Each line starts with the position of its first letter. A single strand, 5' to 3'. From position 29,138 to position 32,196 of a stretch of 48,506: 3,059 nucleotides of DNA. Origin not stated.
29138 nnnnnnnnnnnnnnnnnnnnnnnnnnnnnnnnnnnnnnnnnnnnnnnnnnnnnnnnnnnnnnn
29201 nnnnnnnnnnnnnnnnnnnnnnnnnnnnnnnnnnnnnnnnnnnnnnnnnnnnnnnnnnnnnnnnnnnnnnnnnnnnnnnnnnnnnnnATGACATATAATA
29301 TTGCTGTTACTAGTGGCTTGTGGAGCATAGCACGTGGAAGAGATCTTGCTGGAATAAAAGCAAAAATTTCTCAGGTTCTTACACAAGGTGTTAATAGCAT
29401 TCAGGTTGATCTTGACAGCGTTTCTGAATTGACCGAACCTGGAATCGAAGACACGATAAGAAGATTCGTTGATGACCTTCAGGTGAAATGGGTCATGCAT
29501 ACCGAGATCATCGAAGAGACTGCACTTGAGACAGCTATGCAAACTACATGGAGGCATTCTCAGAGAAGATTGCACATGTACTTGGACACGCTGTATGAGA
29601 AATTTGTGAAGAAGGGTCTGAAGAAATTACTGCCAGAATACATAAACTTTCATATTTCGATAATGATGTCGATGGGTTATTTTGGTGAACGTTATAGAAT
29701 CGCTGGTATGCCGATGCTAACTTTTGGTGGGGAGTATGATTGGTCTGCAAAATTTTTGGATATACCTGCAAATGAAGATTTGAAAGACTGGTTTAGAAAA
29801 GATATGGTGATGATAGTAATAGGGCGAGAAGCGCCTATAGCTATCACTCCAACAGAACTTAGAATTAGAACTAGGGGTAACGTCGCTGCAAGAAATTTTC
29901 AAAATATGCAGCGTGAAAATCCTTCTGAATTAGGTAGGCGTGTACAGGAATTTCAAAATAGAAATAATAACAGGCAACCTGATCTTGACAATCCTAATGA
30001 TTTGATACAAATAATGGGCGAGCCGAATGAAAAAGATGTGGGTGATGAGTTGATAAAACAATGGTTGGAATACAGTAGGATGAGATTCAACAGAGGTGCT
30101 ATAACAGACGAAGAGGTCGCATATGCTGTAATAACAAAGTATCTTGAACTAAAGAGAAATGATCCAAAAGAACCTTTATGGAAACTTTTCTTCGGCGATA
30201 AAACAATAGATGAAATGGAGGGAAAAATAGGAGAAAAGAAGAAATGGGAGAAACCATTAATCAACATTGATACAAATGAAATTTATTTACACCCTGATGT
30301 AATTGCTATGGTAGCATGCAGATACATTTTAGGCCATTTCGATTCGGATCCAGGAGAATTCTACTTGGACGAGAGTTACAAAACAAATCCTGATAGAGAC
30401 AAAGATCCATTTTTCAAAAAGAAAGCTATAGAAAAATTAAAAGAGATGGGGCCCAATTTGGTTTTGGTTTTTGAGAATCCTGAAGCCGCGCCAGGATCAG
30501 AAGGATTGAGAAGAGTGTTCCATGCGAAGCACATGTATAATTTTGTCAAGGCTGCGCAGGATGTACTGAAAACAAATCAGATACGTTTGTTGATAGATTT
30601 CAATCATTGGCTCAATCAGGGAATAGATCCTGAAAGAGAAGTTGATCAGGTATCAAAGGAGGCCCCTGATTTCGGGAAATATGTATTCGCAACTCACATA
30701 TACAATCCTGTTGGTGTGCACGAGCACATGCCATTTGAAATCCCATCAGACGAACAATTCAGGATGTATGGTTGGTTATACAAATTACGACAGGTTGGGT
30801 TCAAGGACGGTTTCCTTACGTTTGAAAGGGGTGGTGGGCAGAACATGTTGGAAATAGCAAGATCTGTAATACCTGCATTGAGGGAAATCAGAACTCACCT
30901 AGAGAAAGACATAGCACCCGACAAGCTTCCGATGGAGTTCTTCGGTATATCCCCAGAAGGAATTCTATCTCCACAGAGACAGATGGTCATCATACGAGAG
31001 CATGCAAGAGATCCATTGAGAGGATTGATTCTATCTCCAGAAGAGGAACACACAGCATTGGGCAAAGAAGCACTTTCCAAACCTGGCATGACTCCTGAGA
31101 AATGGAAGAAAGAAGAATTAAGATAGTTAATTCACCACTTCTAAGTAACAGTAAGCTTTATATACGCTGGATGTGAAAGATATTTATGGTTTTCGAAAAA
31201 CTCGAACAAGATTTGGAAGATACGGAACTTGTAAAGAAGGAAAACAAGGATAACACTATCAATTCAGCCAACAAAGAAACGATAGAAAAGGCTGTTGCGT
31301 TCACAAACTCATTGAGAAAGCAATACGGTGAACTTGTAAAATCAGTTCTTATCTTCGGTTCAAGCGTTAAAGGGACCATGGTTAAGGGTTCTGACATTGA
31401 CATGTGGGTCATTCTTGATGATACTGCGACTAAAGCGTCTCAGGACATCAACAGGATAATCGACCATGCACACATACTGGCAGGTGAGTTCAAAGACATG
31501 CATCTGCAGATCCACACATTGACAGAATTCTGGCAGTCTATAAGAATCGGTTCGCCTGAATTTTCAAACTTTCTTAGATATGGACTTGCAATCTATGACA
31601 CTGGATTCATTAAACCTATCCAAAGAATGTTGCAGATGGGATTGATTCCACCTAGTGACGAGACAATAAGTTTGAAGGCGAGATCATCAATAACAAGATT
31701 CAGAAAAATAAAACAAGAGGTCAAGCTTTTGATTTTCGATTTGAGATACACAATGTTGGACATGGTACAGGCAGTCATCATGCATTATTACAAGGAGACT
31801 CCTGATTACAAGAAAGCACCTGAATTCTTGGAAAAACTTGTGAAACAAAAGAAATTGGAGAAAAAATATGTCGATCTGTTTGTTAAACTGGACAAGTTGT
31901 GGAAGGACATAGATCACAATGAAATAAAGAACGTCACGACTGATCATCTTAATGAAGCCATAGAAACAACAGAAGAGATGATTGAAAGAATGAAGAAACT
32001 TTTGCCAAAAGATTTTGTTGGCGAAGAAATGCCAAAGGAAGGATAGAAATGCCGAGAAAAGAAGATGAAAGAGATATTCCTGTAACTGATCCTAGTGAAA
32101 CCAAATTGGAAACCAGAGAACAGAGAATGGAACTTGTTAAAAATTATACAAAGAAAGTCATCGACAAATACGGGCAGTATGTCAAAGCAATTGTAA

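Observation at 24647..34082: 9.4-kb divergent two-operon block built from duplicated, unassigned parts: main candidate for an undescribed system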

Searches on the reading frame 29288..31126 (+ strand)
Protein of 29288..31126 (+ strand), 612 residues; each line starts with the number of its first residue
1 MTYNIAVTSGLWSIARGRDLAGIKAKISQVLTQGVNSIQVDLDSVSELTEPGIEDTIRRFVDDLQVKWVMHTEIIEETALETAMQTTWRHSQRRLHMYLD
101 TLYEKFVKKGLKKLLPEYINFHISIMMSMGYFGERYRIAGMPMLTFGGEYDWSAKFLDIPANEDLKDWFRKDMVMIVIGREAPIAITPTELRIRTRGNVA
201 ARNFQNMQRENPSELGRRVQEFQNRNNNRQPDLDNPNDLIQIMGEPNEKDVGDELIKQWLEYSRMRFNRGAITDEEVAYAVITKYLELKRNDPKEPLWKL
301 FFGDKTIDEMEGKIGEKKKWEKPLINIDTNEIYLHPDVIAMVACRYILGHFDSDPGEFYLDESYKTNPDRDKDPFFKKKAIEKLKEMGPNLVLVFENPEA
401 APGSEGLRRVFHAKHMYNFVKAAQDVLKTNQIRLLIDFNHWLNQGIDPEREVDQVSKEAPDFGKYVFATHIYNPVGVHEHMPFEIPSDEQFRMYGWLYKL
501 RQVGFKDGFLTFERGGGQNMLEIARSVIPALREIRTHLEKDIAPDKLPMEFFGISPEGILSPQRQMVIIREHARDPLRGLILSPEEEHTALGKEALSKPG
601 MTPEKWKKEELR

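Call 3: search_protein_families(library=pfam, proteins=[window:29288-31126:+], max_evalue=0.01)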
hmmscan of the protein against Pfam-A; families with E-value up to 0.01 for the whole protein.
window:29288-31126:+ (612 aa): 0 families

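Call 4: search_protein_families(library=ncbifam, proteins=[window:29288-31126:+], max_evalue=0.01)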
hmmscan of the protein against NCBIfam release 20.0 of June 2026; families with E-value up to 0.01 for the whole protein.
window:29288-31126:+ (612 aa): 0 families

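Call 11: search_solved_structures(query=window:29288-31123:+, max_evalue=1)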
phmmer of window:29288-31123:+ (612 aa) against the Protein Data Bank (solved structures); distinct sequences matched with E-value up to 1: 0.

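Call 18: find_homologous_proteins(query=window:29288-31123:+)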
Query window:29288-31123:+ (612 aa): 33 proteins with E <= 0.001 among 6731 candidates.
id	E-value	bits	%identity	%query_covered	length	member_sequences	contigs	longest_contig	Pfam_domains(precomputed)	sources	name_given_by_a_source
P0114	0.0e+0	1417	100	100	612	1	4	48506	-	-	-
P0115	0.0e+0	1246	87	100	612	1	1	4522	-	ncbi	-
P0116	0.0e+0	1235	86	100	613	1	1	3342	-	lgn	-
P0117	0.0e+0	1017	73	100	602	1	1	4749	-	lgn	-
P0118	3.0e-297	1005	72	100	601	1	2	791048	-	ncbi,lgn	-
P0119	7.5e-224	763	56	100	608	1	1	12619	-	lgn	-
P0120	3.5e-221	754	55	100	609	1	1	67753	-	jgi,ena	-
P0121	2.4e-216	738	56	100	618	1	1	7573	-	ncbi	-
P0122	2.8e-216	738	54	100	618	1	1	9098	-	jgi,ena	-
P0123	4.9e-216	737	55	100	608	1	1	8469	-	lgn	-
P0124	7.9e-216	736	53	100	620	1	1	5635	-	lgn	-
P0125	7.2e-214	730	54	100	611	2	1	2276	-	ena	-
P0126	2.2e-212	725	54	100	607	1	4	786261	-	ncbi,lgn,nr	ncbi:MAG: hypothetical protein HYW24_00470 [Candidatus Aenigmarchaeota archaeon]|nr:hypothetical pro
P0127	3.9e-209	714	54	99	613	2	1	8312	-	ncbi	-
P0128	1.7e-208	712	53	100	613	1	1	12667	-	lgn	-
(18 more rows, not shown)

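Call 22: search_protein_families(library=pfam, alignment_id=A1, max_evalue=0.1)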
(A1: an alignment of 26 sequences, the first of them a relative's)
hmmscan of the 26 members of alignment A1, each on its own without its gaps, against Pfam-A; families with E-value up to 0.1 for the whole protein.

A. member 1, P0114 (612 aa): 0 families

B. families by the number of members that match (of 26 scanned): 8 families
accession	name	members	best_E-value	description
PF01261.30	AP_endonuc_2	1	0.001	Xylose isomerase-like TIM barrel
PF16512.11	RhoGAP-FF1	1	0.0026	p190-A and -B Rho GAPs FF domain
PF11304.13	DUF3106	1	0.0038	Protein of unknown function (DUF3106)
PF20015.4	VMAP-M12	1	0.02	vWA-MoxR associated protein middle region (VMAP-M) 12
PF06431.17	Polyoma_lg_T_C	1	0.031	Polyomavirus large T antigen C-terminus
PF14165.11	YtzH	1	0.032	YtzH-like protein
PF07555.19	NAGidase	1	0.037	beta-N-acetylglucosaminidase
PF16739.11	CARD_2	1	0.037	Caspase recruitment domain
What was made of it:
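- On Xylose-isomerase-like TIM barrel superfamily (Pfam AP_endonuc_2) - p612: 1 of 26 family members hits at E 0.001 (call 22).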

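Call 32: search_solved_structures(query=A1, max_evalue=1, show_alignments=2)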
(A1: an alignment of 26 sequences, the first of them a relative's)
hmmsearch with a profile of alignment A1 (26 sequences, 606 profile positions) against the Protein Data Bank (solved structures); distinct sequences matched with E-value up to 1: 0.
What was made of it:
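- On Xylose-isomerase-like TIM barrel superfamily (Pfam AP_endonuc_2) - p612: PDB profile search is empty (call 32).
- Closest known: Xylose-isomerase-like TIM barrels. Different: No PDB sequence match even with a profile (calls 11, 32).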

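Call 35: predict_structure(alignment_id=A1)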
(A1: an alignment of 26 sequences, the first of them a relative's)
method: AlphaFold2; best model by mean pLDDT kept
length: 612 residues; sequences in the alignment: 26
mean_pLDDT: 84.8   pTM: 0.84
mean pLDDT of the five models: 84.8, 84.4, 81.6, 81.2, 81.0
residues with pLDDT >= 90: 324; 70-90: 197; 50-70: 68; < 50: 23
segments of 3 or more residues with pLDDT < 50: 571-589
pLDDT, mean of each block of 10 residues (from residue 1): 85 74 83 83 89 90 91 87 93 96 95 95 79 66 93 94 95 89 76 90 91 91 89 86 89 93 87 92 97 96 92 63 86 90 97 94 93 97 94 91 60 95 96 95 89 94 97 77 77 94 95 75 79 92 88 59 53 43 39 64 69 59
secondary structure, 60 per line:
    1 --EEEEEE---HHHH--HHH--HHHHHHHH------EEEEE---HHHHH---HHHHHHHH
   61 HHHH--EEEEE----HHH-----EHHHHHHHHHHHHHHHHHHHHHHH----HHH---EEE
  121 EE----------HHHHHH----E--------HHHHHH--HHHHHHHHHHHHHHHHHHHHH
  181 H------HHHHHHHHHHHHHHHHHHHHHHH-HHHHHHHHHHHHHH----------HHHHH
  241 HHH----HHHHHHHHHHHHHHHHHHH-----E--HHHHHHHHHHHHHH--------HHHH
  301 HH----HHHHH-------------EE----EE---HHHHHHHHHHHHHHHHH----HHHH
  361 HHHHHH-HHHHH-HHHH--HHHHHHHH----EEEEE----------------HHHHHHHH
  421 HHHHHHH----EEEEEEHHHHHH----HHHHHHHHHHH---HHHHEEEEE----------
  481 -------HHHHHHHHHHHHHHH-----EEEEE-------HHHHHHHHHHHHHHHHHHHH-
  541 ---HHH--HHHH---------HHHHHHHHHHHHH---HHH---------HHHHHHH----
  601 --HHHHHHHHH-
elements in order: E3-8 H12-15 H23-30 E37-41 H45-49 H53-64 E67-71 H85-107 E118-122 H133-138 H152-157 H160-181 H188-210 H212-225 H236-243 H248-266 H275-288 H297-302 H307-311 H336-352 H357-366 H368-372 H374-377 H380-387 E392-396 H413-427 E432-437 H438-443 H448-458 H462-465 E466-470 H488-502 E508-512 H520-539 H549-552 H562-574 H590-596 H603-611
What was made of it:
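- On Xylose-isomerase-like TIM barrel superfamily (Pfam AP_endonuc_2) - p612: AF2 model pLDDT 84.8 (call 35).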

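Call 38: fold_search(model_id=the predicted structure, library=pdb)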
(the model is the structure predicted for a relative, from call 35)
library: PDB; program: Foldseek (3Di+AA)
matches with E <= 10: 977; with E <= 0.001: 28
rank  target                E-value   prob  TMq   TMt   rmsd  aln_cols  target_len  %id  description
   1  7dz3_A                9.9e-05  1.00  0.32  0.63   7.9       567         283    9  Crystal structures of D-allulose 3-epimerase with D-fructose from Sinorhizobium fredii (released 2022-08-03)
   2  8xiv                  9.9e-05  1.00  0.32  0.61   9.8       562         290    8  Production of D-psicose (released 2024-12-25)
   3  8xix                  9.9e-05  1.00  0.30  0.57  10.6       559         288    9  KeDt3e within Co (released 2024-12-25)
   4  7dz3_C                1.4e-04  1.00  0.33  0.63   8.1       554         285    9  Crystal structures of D-allulose 3-epimerase with D-fructose from Sinorhizobium fredii (released 2022-08-03)
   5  3vnj_A                1.9e-04  1.00  0.32  0.63  11.3       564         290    8  Crystal structures of D-Psicose 3-epimerase with D-psicose from Clostridium cellulolyticum H10 (released 2012-08-01)
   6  3vnk_A                2.0e-04  1.00  0.32  0.63  11.3       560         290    9  Crystal structures of D-Psicose 3-epimerase with D-fructose from Clostridium cellulolyticum H10 (released 2012-08-01)
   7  4pfh_A                2.0e-04  1.00  0.33  0.62   9.5       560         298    8  Crystal structure of engineered D-tagatose 3-epimerase PcDTE-IDF8 (released 2014-10-22)
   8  4xsl_D                2.1e-04  1.00  0.32  0.61   9.9       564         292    8  Crystal strcutre of D-tagatose 3-epimerase C66S from Pseudomonas cichorii in complex with glycerol (released 2016-01-27)
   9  4pfh_B                3.1e-04  1.00  0.32  0.62   9.7       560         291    8  Crystal structure of engineered D-tagatose 3-epimerase PcDTE-IDF8 (released 2014-10-22)
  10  7dz4_C                3.3e-04  1.00  0.32  0.62   8.1       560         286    8  Crystal structures of D-allulose 3-epimerase with D-tagatose from Sinorhizobium fredii (released 2022-08-03)
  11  4xsl_A                3.5e-04  1.00  0.33  0.64   9.5       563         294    8  Crystal strcutre of D-tagatose 3-epimerase C66S from Pseudomonas cichorii in complex with glycerol (released 2016-01-27)
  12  7dz4_A                3.7e-04  1.00  0.33  0.63   7.9       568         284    9  Crystal structures of D-allulose 3-epimerase with D-tagatose from Sinorhizobium fredii (released 2022-08-03)
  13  4pgl_B                3.8e-04  1.00  0.31  0.60  10.5       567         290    8  Crystal structure of engineered D-tagatose 3-epimerase PcDTE-ILS6 (released 2014-10-22)
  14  3vnl_A                3.8e-04  1.00  0.30  0.57  10.5       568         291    8  Crystal structures of D-Psicose 3-epimerase with D-tagatose from Clostridium cellulolyticum H10 (released 2012-08-01)
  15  3vni_C                4.6e-04  1.00  0.33  0.64  10.9       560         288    8  Crystal structures of D-Psicose 3-epimerase from Clostridium cellulolyticum H10 and its complex with ketohexose sugars (released 2012-08-01)
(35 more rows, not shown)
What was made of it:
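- On Xylose-isomerase-like TIM barrel superfamily (Pfam AP_endonuc_2) - p612: 28 Foldseek PDB hits with E<=1e-3, all of this superfamily, target TM 0.57-0.67 (call 38).
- Closest known: Xylose-isomerase-like TIM barrels. Same: The predicted fold of p612 matches (Foldseek E 1e-4, target TM up to 0.69; call 38).
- Checked: A helical insertion lies between strands 118-122 and 392-396 (calls 35, 38).
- The TIM-barrel fold of p612 is supported by calls 35 and 38. The best structural matches are sugar epimerases (call 38). The best structural matches of p612 are ketose 3-epimerases and L-xylulose-5-P 3-epimerase (call 38).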

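Call 54: search_protein_families(library=padloc, proteins=[window:29288-31126:+], max_evalue=0.01)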
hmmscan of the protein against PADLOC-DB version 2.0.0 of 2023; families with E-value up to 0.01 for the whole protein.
window:29288-31126:+ (612 aa): 0 families

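Call 55: search_protein_families(library=phrogs, proteins=[window:29288-31126:+], max_evalue=0.01)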
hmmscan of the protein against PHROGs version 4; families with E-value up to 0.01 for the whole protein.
window:29288-31126:+ (612 aa): 1 family
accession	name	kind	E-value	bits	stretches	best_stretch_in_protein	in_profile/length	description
phrog_28856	-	unknown function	0.0044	18.1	0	363-388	22-47/52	-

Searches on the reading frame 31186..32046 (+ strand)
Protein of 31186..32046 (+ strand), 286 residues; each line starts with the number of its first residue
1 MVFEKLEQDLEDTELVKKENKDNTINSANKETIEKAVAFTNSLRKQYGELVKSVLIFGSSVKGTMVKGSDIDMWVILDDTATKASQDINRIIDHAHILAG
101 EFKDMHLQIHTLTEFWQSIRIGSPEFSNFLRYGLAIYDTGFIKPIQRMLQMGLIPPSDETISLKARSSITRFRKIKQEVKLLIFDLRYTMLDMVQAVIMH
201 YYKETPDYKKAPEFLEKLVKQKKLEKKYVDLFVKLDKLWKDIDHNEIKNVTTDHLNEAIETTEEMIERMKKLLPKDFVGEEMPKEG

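Call 3: search_protein_families(library=pfam, proteins=[window:31186-32046:+], max_evalue=0.01)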
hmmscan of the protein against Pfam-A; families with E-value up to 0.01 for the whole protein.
window:31186-32046:+ (286 aa): 3 families
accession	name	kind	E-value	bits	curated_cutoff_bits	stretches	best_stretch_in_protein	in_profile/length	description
PF01909.29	NTP_transf_2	-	4.9e-08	33.7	21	1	42-89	7-51/93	Nucleotidyltransferase domain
PF18765.7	Polbeta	-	1.9e-06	28.4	26.9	1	50-92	12-49/93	Polymerase beta, Nucleotidyltransferase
PF22600.2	MTPAP-like_central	-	3.1e-06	27.8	27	1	27-93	16-81/139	Poly(A) RNA polymerase, mitochondrial-like, central palm domain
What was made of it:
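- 31186..32046 (+): NT286: Pol-beta-type minimal nucleotidyltransferase (G58 S59 … D70xD72) fused to a HEPN-like helical domain. The Rx4-6H motif is degenerate here (W239x4H244). Pfam NTP_transf_2 4.9e-8 (call 3).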

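Call 4: search_protein_families(library=ncbifam, proteins=[window:31186-32046:+], max_evalue=0.01)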
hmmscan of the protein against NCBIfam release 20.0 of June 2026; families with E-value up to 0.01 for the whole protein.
window:31186-32046:+ (286 aa): 7 families
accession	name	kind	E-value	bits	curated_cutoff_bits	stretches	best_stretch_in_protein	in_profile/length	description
NF047752.1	MntA_antitoxin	equivalog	2.7e-05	24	60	1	51-98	7-49/106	type VII toxin-antitoxin system MntA family adenylyltransferase antitoxin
NF012212.1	ANT_9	subfamily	0.0002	20.7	340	1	37-87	7-57/249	aminoglycoside nucleotidyltransferase ANT(9)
NF033061.1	ANT_4p_I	equivalog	0.00027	20.6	350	1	28-84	7-63/253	ANT(4')-I family aminoglycoside nucleotidyltransferase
NF041117.1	CBASS_cyclase_b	equivalog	0.00047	19.8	200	1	19-87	4-73/275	CBASS oligonucleotide cyclase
NF000079.1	ANT_4p_Ib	exception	0.00085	19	500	1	25-83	7-65/256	aminoglycoside O-nucleotidyltransferase ANT(4')-Ib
NF045909.1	ANT_9_Ic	equivalog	0.0035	16.7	505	1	33-86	9-62/259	aminoglycoside nucleotidyltransferase ANT(9)-Ic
NF010309.0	PRK13746.1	subfamily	0.0076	15.6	193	0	39-84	16-61/263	aminoglycoside adenylyltransferase family protein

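Call 54: search_protein_families(library=padloc, proteins=[window:31186-32046:+], max_evalue=0.01)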
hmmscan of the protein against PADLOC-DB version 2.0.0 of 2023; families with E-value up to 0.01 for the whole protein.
window:31186-32046:+ (286 aa): 11 families
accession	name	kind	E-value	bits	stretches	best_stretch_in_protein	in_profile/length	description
PDLC04903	PDC-S09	-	4.2e-11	41.1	1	38-101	13-75/108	-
PDLC04907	PDC-S09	-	6.3e-07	27.5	1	28-96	6-72/114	-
PDLC00769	Cyclase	-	3e-06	24.8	1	17-91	8-88/261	oligonucleotide-cyclase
PDLC04906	PDC-S09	-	5.1e-06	24.8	1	40-82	15-55/98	-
PDLC04778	PDC-M70A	-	4.1e-05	21.1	1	17-92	14-88/355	-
PDLC04904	PDC-S09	-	5.7e-05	21.3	1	30-81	6-55/104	-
PDLC04368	PDC-M05A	-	0.00016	19.6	1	29-82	82-138/201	-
PDLC00803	Cyclase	-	0.00019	19.2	1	19-88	14-82/253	oligonucleotide-cyclase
PDLC04902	PDC-S09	-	0.00029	19.1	1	44-83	16-53/97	-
PDLC00810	Cyclase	-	0.00086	16.9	0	22-128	21-122/335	oligonucleotide-cyclase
PDLC04372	PDC-M05A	-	0.0023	16.2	1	29-97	51-119/167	-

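Call 55: search_protein_families(library=phrogs, proteins=[window:31186-32046:+], max_evalue=0.01)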
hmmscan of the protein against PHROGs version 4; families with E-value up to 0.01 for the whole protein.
window:31186-32046:+ (286 aa): 0 families

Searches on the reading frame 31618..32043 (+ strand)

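Call 83: search_protein_families(library=pfam, proteins=[window:31618-32043:+], max_evalue=1)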
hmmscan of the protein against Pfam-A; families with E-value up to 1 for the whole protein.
seq(142 aa): 6 families
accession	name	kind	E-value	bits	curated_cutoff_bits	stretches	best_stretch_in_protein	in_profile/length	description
PF05168.19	HEPN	-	0.0049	17.5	22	1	39-127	28-116/117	HEPN domain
PF00725.27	3HCDH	-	0.0074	17.2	22.1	1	44-89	49-95/97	3-hydroxyacyl-CoA dehydrogenase, C-terminal domain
PF18402.7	Thioredoxin_14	-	0.01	16.2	30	1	48-126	98-186/255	Thioredoxin-like domain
PF01228.26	Gly_radical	-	0.012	16.6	22.2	1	52-120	22-90/106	Glycine radical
PF08125.19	Mannitol_dh_C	-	0.041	13.8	30.7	1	40-103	110-179/190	Mannitol dehydrogenase C-terminal domain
PF07544.18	Med9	-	0.054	14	26.9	1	68-129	17-73/80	RNA polymerase II transcription mediator complex subunit 9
